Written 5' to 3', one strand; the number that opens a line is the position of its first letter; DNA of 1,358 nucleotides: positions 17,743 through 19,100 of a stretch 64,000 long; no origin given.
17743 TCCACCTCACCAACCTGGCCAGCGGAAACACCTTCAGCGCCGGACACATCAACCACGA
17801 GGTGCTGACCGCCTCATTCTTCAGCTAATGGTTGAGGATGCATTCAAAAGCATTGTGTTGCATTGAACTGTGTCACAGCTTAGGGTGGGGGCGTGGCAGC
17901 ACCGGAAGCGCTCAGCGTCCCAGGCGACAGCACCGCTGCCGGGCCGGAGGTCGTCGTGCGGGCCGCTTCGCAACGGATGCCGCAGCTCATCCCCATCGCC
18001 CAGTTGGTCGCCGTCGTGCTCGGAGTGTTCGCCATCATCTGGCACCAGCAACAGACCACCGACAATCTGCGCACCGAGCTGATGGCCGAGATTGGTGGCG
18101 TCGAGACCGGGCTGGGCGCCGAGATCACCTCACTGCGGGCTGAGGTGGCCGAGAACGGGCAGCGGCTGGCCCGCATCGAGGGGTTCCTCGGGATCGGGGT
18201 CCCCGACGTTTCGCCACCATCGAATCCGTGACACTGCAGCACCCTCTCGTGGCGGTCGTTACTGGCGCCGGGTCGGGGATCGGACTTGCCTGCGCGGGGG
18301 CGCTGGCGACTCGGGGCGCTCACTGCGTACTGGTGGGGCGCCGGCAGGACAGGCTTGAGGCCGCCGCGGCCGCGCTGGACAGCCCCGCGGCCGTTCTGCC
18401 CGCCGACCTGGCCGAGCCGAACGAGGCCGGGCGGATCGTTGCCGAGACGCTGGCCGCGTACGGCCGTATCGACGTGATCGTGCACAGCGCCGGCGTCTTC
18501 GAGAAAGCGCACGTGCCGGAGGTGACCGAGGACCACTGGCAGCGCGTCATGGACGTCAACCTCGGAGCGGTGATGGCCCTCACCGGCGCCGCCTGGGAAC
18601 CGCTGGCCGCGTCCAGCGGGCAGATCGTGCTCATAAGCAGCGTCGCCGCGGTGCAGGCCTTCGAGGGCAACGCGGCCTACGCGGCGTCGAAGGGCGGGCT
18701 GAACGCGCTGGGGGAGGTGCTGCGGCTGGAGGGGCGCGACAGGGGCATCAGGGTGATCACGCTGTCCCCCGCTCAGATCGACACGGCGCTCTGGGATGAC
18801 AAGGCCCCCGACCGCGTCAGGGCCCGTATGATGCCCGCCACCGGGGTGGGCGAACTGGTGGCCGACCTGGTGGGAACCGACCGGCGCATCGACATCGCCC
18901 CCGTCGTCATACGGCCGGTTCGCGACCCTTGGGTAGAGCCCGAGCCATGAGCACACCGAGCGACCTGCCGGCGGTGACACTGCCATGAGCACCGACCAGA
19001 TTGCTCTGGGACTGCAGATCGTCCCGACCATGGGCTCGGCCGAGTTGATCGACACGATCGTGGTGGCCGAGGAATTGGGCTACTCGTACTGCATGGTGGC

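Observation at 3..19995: A 20-kb single-strand array joining a PKS terminus, carrier-protein machinery, an oxygenase battery, an E1/lipoyl unit, Mch and a Mer-like enzyme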

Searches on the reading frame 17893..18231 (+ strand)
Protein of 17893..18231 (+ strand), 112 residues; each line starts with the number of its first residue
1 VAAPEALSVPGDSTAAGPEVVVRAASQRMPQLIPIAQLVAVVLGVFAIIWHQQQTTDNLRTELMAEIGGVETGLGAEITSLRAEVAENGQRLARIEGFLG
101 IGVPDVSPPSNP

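Call 6: search_protein_families(library=pfam, proteins=[window:17893-18231:+], max_evalue=0.01)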
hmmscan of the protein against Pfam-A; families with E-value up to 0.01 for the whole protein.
window:17893-18231:+ (112 aa): 1 family
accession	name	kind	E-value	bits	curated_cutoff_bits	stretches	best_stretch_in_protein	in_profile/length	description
PF10828.13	DUF2570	-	0.0045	17.4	26.6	0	36-68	5-37/108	Protein of unknown function (DUF2570)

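Call 11: search_protein_families(library=ncbifam, proteins=[window:17893-18231:+], max_evalue=0.001)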
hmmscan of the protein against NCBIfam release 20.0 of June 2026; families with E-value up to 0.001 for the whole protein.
window:17893-18231:+ (112 aa): 0 families

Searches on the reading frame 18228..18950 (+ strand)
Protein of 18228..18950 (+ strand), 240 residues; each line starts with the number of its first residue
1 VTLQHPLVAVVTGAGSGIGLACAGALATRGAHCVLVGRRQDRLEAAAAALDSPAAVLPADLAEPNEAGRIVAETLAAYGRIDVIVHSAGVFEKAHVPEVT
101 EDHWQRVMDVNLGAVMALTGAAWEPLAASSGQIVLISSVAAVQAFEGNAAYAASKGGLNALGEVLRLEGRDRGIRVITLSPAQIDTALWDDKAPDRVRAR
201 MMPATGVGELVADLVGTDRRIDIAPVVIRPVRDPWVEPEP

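Call 6: search_protein_families(library=pfam, proteins=[window:18228-18950:+], max_evalue=0.01)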
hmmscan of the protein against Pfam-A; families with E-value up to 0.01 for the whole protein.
window:18228-18950:+ (240 aa): 5 families
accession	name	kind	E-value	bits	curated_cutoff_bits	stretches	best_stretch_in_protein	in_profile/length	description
PF00106.31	adh_short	-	1.1e-46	159.3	26.6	1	8-194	2-192/195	short chain dehydrogenase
PF13561.12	adh_short_C2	-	1.9e-37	129.6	27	1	13-196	1-189/236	Enoyl-(Acyl carrier protein) reductase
PF08659.16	KR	-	1.4e-17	64.7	22.6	1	10-169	4-167/180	KR domain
PF23441.1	SDR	-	4.2e-05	23.5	27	1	10-199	11-209/258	SDR-like rossmann domain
PF01370.27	Epimerase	-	0.0073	16.2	20.9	1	10-123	2-103/240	NAD dependent epimerase/dehydratase family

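Call 11: search_protein_families(library=ncbifam, proteins=[window:18228-18950:+], max_evalue=0.001)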
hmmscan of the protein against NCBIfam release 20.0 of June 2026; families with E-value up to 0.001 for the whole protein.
window:18228-18950:+ (240 aa): 229 families (the best 25 are shown)
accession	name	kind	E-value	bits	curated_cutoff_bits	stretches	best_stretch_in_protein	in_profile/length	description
NF005594.0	PRK07326.1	equivalog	3.9e-46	157.5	271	1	8-233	8-234/237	SDR family oxidoreductase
NF005672.0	PRK07454.1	equivalog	4.4e-41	140.7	234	1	5-213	5-219/241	SDR family oxidoreductase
NF052558.1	MBtsdlDhBudC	equivalog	8.4e-41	140.2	270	1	8-201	5-200/250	meso-2,3-butanediol dehydrogenase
NF004526.0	PRK05872.1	subfamily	1.1e-39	136.3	276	1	8-200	12-207/297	short-chain dehydrogenase/reductase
NF006073.0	PRK08219.1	equivalog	1.2e-39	136.3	218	1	8-231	5-225/227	SDR family oxidoreductase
NF004825.0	PRK06181.1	equivalog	8.2e-39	133.5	215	1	8-188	8-192/268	SDR family oxidoreductase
NF005559.1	PRK07231.1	subfamily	8.6e-39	133.5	215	1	8-194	6-196/249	glucose 1-dehydrogenase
NF004791.0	PRK06138.1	equivalog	9.7e-37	126.6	312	1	8-190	7-192/252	SDR family oxidoreductase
NF005309.0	PRK06841.1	subfamily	3.1e-36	125.2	286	1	8-200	17-214/255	GolD/DthD family dehydrogenase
NF005806.0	PRK07666.1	equivalog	4.5e-35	121.1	286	1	8-223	9-229/239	3-ketoacyl-ACP reductase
TIGR01963.1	PHB_DH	subfamily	7.7e-35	120.4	307.05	1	8-207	3-206/255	3-hydroxybutyrate dehydrogenase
NF009093.0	PRK12429.1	subfamily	8.1e-34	117.1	258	1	8-209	7-212/259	3-hydroxybutyrate dehydrogenase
NF009466.0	PRK12826.1-2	subfamily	1.4e-33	116.4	222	1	8-199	5-202/248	3-oxoacyl-ACP reductase FabG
NF009468.0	PRK12826.1-4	equivalog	7.1e-33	114.4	318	1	8-195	9-201/256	SDR family oxidoreductase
NF005075.0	PRK06500.1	equivalog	8.2e-33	113.8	336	1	9-191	9-190/249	SDR family oxidoreductase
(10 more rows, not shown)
